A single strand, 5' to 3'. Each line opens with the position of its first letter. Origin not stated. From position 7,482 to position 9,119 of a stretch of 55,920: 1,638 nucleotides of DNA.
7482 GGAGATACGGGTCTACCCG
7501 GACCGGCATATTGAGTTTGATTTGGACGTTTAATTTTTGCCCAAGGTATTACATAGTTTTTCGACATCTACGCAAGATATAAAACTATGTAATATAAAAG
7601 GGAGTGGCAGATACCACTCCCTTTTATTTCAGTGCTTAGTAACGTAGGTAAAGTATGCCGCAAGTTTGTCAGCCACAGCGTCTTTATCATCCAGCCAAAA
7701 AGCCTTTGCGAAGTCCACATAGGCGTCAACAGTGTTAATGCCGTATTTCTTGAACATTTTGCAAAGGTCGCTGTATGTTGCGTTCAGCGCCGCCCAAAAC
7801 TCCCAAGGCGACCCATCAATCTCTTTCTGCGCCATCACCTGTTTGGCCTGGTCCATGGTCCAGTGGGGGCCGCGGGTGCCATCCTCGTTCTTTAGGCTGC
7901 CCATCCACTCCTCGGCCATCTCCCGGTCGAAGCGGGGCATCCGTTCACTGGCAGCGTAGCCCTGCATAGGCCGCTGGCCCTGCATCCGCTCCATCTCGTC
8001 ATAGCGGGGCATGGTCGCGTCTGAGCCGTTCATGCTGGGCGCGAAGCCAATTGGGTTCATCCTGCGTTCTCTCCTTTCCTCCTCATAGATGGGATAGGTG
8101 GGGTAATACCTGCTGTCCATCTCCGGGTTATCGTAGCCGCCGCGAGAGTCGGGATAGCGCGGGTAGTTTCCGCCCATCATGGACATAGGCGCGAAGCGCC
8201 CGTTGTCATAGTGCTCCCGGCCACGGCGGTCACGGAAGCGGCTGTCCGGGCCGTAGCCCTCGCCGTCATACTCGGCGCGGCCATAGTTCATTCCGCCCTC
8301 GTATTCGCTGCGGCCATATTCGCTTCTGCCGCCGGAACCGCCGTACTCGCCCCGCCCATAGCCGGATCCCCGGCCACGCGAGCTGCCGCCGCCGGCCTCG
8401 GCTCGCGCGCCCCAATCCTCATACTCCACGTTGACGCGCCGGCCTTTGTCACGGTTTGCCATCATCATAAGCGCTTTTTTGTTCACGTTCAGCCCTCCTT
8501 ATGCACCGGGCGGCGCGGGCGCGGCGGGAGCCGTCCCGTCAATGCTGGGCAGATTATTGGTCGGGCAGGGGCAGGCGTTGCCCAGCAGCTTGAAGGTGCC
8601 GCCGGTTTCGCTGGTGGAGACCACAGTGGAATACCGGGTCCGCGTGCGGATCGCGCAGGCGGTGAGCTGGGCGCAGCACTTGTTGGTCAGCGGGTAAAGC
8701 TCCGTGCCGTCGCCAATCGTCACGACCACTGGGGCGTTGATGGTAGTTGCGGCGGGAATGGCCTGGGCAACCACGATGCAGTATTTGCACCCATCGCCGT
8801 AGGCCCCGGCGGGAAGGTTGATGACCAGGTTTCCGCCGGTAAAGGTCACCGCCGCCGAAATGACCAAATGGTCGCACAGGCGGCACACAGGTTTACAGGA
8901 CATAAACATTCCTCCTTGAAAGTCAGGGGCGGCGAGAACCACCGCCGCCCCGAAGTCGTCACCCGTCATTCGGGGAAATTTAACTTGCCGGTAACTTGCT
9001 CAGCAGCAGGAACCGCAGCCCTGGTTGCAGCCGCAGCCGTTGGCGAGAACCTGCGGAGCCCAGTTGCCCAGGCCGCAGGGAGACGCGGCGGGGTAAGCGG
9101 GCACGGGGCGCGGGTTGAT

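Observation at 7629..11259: Terminator-delimited post-lysis cargo operon of six low-complexity or Cys-rich proteins beside a sigma-region-4-like regulator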

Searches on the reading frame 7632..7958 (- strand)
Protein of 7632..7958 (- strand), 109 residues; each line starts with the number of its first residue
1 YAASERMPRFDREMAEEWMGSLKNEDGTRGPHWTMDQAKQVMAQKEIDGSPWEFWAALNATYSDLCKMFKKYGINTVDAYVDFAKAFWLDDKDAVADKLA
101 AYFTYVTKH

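Call 86: search_protein_representatives(protein=window:7632-7958:-)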
Query: 109 residues. Proteins with E-value up to 0.001 (for the whole library): 1239; up to 1e-10: 727; up to 1e-30: 72. The best 150 are listed.
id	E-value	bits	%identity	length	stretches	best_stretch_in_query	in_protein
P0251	1.0e-41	157.6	65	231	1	3-107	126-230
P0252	1.8e-41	156.8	65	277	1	1-109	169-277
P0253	1.8e-40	153.6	68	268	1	10-109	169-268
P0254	1.7e-39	150.4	68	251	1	9-106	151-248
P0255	1.3e-38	147.6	64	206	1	9-109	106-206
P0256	4.8e-38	145.8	66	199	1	8-109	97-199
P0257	1.1e-37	144.7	66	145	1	1-109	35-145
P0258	3.2e-37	143.1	60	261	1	7-109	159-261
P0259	4.0e-37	142.8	61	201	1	8-109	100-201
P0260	4.0e-37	142.8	63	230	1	8-109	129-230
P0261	2.1e-36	140.5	63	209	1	6-108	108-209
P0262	2.2e-36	140.5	63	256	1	9-108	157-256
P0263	3.5e-36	139.8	58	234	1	6-109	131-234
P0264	7.8e-36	138.7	61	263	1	7-109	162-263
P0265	2.3e-35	137.2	54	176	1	9-109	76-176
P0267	6.7e-35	135.7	58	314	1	2-109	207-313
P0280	2.7e-33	130.5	60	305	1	9-109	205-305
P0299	5.3e-32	126.3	59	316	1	4-109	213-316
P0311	2.8e-31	124.0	50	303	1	1-107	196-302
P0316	7.5e-31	122.6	54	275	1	5-109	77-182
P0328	2.0e-30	121.2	56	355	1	8-108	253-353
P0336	5.2e-30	119.9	57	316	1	2-108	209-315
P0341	7.1e-30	119.5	56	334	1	9-108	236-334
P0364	6.1e-29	116.5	60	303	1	9-107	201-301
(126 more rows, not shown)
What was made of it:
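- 1,239 clusters at 50% identity for DUF7841 (call 86).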

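Call 87: search_protein_families(library=pfam, proteins=[P0316, P0328, P0341, P0299, P0336, P0267, P0280, P0311, P0364, P0257], max_evalue=0.01)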
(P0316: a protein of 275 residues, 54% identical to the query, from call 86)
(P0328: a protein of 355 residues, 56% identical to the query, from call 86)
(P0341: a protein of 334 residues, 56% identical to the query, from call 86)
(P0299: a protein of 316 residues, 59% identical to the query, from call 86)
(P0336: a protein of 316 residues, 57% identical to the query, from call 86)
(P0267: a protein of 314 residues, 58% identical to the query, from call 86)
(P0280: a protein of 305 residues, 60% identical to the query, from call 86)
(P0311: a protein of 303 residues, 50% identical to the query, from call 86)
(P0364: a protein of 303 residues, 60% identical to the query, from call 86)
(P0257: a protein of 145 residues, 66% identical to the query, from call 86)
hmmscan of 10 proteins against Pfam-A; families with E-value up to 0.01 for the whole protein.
P0316 (275 aa): 1 family
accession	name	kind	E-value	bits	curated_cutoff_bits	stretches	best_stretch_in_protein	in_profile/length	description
PF25223.1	DUF7841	-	3e-27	95.6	25.2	1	69-176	4-113/114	Domain of unknown function (DUF7841)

P0328 (355 aa): 1 family
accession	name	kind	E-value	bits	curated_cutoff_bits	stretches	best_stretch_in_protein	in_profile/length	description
PF25223.1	DUF7841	-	4.4e-26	91.8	25.2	1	242-349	3-114/114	Domain of unknown function (DUF7841)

P0341 (334 aa): 1 family
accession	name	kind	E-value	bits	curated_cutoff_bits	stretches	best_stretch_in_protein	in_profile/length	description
PF25223.1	DUF7841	-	3.5e-27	95.4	25.2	1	232-329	13-113/114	Domain of unknown function (DUF7841)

P0299 (316 aa): 1 family
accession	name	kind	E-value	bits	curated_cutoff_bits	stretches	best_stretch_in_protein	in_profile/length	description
PF25223.1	DUF7841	-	3.7e-27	95.3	25.2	1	211-311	9-114/114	Domain of unknown function (DUF7841)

P0336 (316 aa): 1 family
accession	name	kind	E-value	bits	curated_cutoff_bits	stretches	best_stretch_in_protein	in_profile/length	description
PF25223.1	DUF7841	-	2.7e-26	92.5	25.2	1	211-310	11-113/114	Domain of unknown function (DUF7841)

P0267 (314 aa): 1 family
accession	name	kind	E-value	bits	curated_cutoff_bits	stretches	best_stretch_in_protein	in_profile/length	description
PF25223.1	DUF7841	-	3.2e-31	108.4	25.2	1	203-307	6-113/114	Domain of unknown function (DUF7841)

P0280 (305 aa): 1 family
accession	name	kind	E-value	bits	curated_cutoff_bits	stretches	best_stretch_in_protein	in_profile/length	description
PF25223.1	DUF7841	-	5.2e-25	88.4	25.2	1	203-299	15-113/114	Domain of unknown function (DUF7841)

P0311 (303 aa): 1 family
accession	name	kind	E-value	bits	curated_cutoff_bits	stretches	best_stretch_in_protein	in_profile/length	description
PF25223.1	DUF7841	-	7.3e-27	94.3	25.2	1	190-299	3-114/114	Domain of unknown function (DUF7841)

P0364 (303 aa): 1 family
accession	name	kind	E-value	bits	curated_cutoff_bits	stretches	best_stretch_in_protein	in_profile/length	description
PF25223.1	DUF7841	-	4.4e-28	98.2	25.2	1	193-295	7-112/114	Domain of unknown function (DUF7841)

P0257 (145 aa): 1 family
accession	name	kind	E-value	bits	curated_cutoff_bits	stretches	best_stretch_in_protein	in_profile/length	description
PF25223.1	DUF7841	-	4.5e-29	101.5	25.2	1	38-139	10-113/114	Domain of unknown function (DUF7841)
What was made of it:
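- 7629..8486 (-): Component E (285 aa): R/G/Y/E-rich disordered region carrying conserved short motifs, followed by a C-terminal DUF7841 domain (residues 179-279). 1,239 clusters at 50% identity; the top 150 all show a disordered region followed by a C-terminal DUF7841 (calls 86, 87).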

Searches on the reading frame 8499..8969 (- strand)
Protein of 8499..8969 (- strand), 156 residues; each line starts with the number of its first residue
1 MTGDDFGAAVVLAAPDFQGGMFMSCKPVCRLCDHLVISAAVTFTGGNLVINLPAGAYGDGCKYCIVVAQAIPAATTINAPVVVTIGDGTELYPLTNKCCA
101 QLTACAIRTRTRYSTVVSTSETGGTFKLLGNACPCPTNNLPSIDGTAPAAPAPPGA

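Call 3: search_protein_families(library=pfam, proteins=[window:8499-8969:-], max_evalue=1)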
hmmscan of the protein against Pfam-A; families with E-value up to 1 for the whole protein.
window:8499-8969:- (156 aa): 1 family
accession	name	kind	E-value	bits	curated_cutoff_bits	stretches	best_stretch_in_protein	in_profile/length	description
PF14601.11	TFX_C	-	0.078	13.4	27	1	71-97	5-31/83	DNA_binding protein, TFX, C-term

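Call 4: search_protein_families(library=phrogs, proteins=[window:8499-8969:-], max_evalue=1)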
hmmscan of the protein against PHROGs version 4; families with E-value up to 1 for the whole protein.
window:8499-8969:- (156 aa): 2 families
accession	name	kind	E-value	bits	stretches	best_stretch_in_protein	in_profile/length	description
phrog_31654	-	unknown function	0.0082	17.1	1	15-96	3-88/141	-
phrog_25919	-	unknown function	0.023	15.9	1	39-89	11-58/82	-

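Call 5: search_protein_families(library=ncbifam, proteins=[window:8499-8969:-], max_evalue=1)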
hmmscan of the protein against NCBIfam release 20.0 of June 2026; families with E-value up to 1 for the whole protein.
window:8499-8969:- (156 aa): 1 family
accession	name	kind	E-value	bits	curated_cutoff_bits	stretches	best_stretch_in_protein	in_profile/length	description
NF003054.0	PRK03975.1-1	equivalog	0.22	11.4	239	1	70-98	85-113/171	putative transcriptional regulator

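Call 24: search_solved_structures(query=window:8499-8903:-, max_evalue=1)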
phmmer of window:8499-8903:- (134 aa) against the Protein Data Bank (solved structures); distinct sequences matched with E-value up to 1: 2.
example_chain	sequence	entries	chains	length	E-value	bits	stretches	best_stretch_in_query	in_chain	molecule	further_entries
6ng9_A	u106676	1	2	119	0.86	12.7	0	52-102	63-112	CD160 antigen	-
6ngg_A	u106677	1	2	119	0.86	12.7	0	52-102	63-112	CD160 antigen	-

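Call 29: find_homologous_proteins(query=window:8499-8903:-, max_evalue=0.001)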
Query window:8499-8903:- (134 aa): 5795 proteins with E <= 0.001 among 5836 candidates; the best 120 are listed.
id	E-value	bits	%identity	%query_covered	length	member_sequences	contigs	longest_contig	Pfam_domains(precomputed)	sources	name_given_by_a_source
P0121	2.0e-82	292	100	100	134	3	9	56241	-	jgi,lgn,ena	-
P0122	2.0e-71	256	89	92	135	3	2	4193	-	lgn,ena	-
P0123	2.4e-70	253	88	93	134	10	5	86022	-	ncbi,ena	-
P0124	2.8e-70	252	89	93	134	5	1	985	-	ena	-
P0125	3.5e-70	252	88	93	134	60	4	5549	-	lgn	-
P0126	5.4e-70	251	86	99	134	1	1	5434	-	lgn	-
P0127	1.1e-69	250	88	93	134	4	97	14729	-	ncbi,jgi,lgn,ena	-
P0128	1.7e-69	250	85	93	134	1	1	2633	-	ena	-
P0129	2.3e-69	249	86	93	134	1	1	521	-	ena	-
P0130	2.5e-69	249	88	93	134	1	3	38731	-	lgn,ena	-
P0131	5.2e-69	248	86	93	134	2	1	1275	-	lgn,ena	-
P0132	1.6e-68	247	85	92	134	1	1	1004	-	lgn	-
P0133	2.0e-68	246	85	93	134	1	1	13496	-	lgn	-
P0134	2.8e-68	246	86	100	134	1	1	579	-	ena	-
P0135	3.2e-68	246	85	92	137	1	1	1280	-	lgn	-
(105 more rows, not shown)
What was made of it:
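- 8499..8903 (-): Component D (134 aa): the most conserved member. It has an N-terminal Cys cluster (C3, C7, C10), an eight-stranded all-beta domain and a Pro/Ala-rich tail. 5,795 clusters; the top 120 are 79-100% identical (119 of them 79-89%) and almost all are 134 aa long (call 29).
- Here five genes are conserved across phyla, and D is 79-89% identical across the 119 non-identical top clusters (call 29). A receptor-binding knob would be expected to vary, whereas D is the most conserved member (call 29).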

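Call 30: search_dna_similar(query=window:8499-8903:-, collection=phages, mode=protein, max_rows=60, max_evalue=0.01)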
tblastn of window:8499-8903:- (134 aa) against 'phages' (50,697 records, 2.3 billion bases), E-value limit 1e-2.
Records with a match: 6; places in all: 6; records where one place covers at least 80% of the query: 4.
Best place of each record, by identity: 60-80% 4; <60% 2.
By first word of the organism name: Bacteriophage 4; bajarodcaudo 2.
By host as written in the record: - 5; Peromyscus fraterculus 1.
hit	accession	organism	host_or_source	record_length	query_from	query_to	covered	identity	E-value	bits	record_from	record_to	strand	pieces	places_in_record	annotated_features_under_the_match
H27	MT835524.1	Bacteriophage sp.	human fecal samples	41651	1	123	92%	63.7%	4e-33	127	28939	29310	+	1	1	record has no annotation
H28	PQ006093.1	bajarodcaudo virus 2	Neotoma bryanti feces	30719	1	124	93%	62.9%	7e-35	132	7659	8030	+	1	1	hypothetical protein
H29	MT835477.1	Bacteriophage sp.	human fecal samples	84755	1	123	92%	62.6%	5e-35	132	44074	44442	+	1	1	record has no annotation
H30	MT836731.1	Bacteriophage sp.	human fecal samples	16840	1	108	81%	57.8%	2e-26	108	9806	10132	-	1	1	record has no annotation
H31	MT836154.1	Bacteriophage sp.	human fecal samples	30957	1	85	63%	64.7%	2e-26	108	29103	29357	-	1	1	record has no annotation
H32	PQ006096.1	bajarodcaudo virus 5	Peromyscus fraterculus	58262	10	76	50%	35.8%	3e-3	42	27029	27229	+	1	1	hypothetical protein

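Call 52: predict_structure(alignment_id=A3)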
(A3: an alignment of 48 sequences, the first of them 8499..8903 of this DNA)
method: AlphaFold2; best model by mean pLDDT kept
length: 134 residues; sequences in the alignment: 48
mean_pLDDT: 67.3   pTM: 0.64
mean pLDDT of the five models: 67.3, 66.1, 58.5, 58.3, 46.3
residues with pLDDT >= 90: 0; 70-90: 76; 50-70: 28; < 50: 30
segments of 3 or more residues with pLDDT < 50: 1-8, 98-100, 110-117, 122-131
pLDDT, mean of each block of 10 residues (from residue 1): 47 79 87 73 78 86 81 80 70 53 65 46 39 49
secondary structure, 60 per line:
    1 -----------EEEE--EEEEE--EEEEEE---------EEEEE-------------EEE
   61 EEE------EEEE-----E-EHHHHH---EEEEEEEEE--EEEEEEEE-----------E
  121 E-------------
elements in order: E12-15 E18-22 E25-30 E40-44 E58-63 E70-73 H82-86 E90-98 E101-108
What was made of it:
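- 8499..8903 (-): AF2 pLDDT 67, pTM 0.64 (call 52).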

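Call 55: fold_search(model_id=the predicted structure, library=pdb)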
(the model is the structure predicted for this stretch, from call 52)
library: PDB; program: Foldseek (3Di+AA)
matches with E <= 10: 121; with E <= 0.001: 0
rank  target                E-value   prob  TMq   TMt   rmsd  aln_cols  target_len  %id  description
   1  9b45_2                1.6e-01  0.75  0.40  0.19   4.5       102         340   13  Pseudomonas phage Pa193 baseplate complex and tail fiber (released 2024-10-16)
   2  4jpb_A                5.1e-01  0.18  0.27  0.28  12.7       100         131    9  The structure of a ternary complex between CheA domains P4 and P5 with CheW and with an unzipped fragment of TM14, a c (released 2013-08-28)
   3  2plk_B                9.8e-01  0.14  0.26  0.12   5.6        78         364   13  Crystal structure of lysine/ornithine decarboxylase complexed with cadaverine from Vibrio vulnificus (released 2007-07-10)
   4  3ur1_A                9.8e-01  0.12  0.27  0.16  12.5       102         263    7  The structure of a ternary complex between CheA domains P4 and P5 with CheW and with a truncated fragment of TM14, a c (released 2012-03-07)
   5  2ch4_A                1.0e+00  0.10  0.25  0.12  11.5        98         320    8  Complex between Bacterial Chemotaxis histidine kinase CheA domains P4 and P5 and receptor-adaptor protein CheW (released 2006-04-18)
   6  1b3q_A                1.2e+00  0.12  0.28  0.12  12.7       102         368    9  CRYSTAL STRUCTURE OF CHEA-289, A SIGNAL TRANSDUCING HISTIDINE KINASE (released 1999-12-15)
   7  2plj_A                1.3e+00  0.12  0.26  0.11   5.7        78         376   13  Crystal structure of lysine/ornithine decarboxylase complexed with putrescine from Vibrio vulnificus (released 2007-07-10)
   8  2tod_B                1.3e+00  0.06  0.24  0.11  11.8       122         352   15  ORNITHINE DECARBOXYLASE FROM TRYPANOSOMA BRUCEI K69A MUTANT IN COMPLEX WITH ALPHA-DIFLUOROMETHYLORNITHINE (released 1999-11-17)
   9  4gn3_J                1.8e+00  0.07  0.23  0.27   7.4        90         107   13  OBody AM1L10 bound to hen egg-white lysozyme (released 2013-08-21)
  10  9fs9_D                2.1e+00  0.21  0.25  0.37   2.6        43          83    7  Self assembly domain of the surface layer protein of Viridibacillus arvi (aa 765-844) (released 2024-08-28)
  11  4gop_B                2.3e+00  0.06  0.25  0.27  11.4       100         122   16  Structure and Conformational Change of a Replication Protein A Heterotrimer Bound to ssDNA (released 2012-11-28)
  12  4gn3_D                2.4e+00  0.08  0.25  0.30   5.9        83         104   11  OBody AM1L10 bound to hen egg-white lysozyme (released 2013-08-21)
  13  9fs9_B                2.7e+00  0.13  0.25  0.37   6.5        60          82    8  Self assembly domain of the surface layer protein of Viridibacillus arvi (aa 765-844) (released 2024-08-28)
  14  6s1k_C                2.7e+00  0.06  0.24  0.23  11.2        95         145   10  E. coli Core Signaling Unit, carrying QQQQ receptor mutation (released 2020-01-22)
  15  2plk_A                2.7e+00  0.05  0.27  0.12  11.6       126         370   11  Crystal structure of lysine/ornithine decarboxylase complexed with cadaverine from Vibrio vulnificus (released 2007-07-10)
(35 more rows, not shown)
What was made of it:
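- On Spore coat / exosporium proteins: Foldseek against PDB gives nothing at E<=0.001 (call 55).
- The best PDB hit is a phage baseplate/tail-fibre chain (E=0.16, call 55).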

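Call 59: fold_search(model_id=the predicted structure, library=viral)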
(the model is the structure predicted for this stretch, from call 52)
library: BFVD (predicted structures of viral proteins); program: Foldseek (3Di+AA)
matches with E <= 10: 293; with E <= 0.001: 8
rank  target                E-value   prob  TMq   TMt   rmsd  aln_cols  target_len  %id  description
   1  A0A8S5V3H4            3.1e-13  1.00  0.71  0.78  10.1       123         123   49  Uncharacterized protein [Myoviridae sp. ctk6V34]
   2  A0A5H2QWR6            2.0e-08  1.00  0.64  0.68  11.4       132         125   28  (no name in the UniProt tables at hand)
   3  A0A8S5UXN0            1.1e-07  1.00  0.63  0.64  18.4       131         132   28  Uncharacterized protein [Podoviridae sp. ctW0z17]
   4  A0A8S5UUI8            8.1e-07  1.00  0.61  0.50  14.4       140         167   20  Uncharacterized protein [Myoviridae sp. ctP6q2]
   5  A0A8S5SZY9            8.6e-07  1.00  0.63  0.76   3.0       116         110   23  Uncharacterized protein [Myoviridae sp. ctWb16]
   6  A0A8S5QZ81            2.5e-04  1.00  0.53  0.57   3.7       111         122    8  Uncharacterized protein [Siphoviridae sp. ctyvQ1]
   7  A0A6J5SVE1            2.5e-04  1.00  0.46  0.13  17.2       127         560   20  Uncharacterized protein (Fragment) [uncultured Caudovirales phage]
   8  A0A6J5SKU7            3.1e-04  1.00  0.43  0.16   4.1        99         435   19  Uncharacterized protein (Fragment) [uncultured Caudovirales phage]
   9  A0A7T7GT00            1.2e-03  1.00  0.48  0.09   3.5        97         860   16  (no name in the UniProt tables at hand)
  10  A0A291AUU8            1.7e-03  1.00  0.47  0.09   4.2       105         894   17  (no name in the UniProt tables at hand)
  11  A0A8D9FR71            2.5e-03  1.00  0.46  0.08   3.9       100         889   11  Triple helix repeat-containing collagen [uncultured marine phage]
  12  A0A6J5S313            3.8e-03  0.99  0.45  0.15  17.9       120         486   14  Uncharacterized protein [uncultured Caudovirales phage]
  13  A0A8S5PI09            4.1e-03  1.00  0.46  0.09  15.5       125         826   15  Hyaluronidase [Siphoviridae sp. ctL0q1]
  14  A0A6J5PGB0            4.6e-03  1.00  0.44  0.17   7.8       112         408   20  Coiled stalk of trimeric autotransporter adhesin [uncultured Caudovirales phage]
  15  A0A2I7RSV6            5.5e-03  1.00  0.42  0.14   4.4       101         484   13  (no name in the UniProt tables at hand)
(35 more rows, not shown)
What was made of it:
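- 8499..8903 (-): In BFVD it matches uncharacterised phage proteins (E as low as 3e-13) and, more weakly, the C-terminal domains of fibre or collagen-repeat proteins (call 59).
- Closest known: Exosporium and spore-coat proteins. Same: D has an all-beta fold that weakly resembles the knobs at the ends of collagen-like fibre proteins (call 59).
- A crAss-like 294-aa DUF7841 protein contains a D-like fold (Foldseek E=0.013, TMq 0.51; call 59). The D model resembles the C-terminal domains of tail-fibre and collagen-repeat phage proteins in BFVD (E=1e-3 to 2e-2, TMq 0.42-0.50; call 59). The cassette occurs in predicted podo-, sipho- and myo-type phages alike (call 59). The D fold weakly resembles knobs of collagen-like fibre proteins (call 59).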

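Call 67: search_solved_structures(query=A3, max_evalue=10)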
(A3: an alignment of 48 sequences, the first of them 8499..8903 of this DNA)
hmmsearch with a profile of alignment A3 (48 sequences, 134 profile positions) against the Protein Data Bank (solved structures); distinct sequences matched with E-value up to 10: 0.

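Call 77: search_protein_families(library=padloc, proteins=[window:8499-8969:-], max_evalue=0.1)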
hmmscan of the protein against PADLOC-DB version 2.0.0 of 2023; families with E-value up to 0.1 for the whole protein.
window:8499-8969:- (156 aa): 0 families
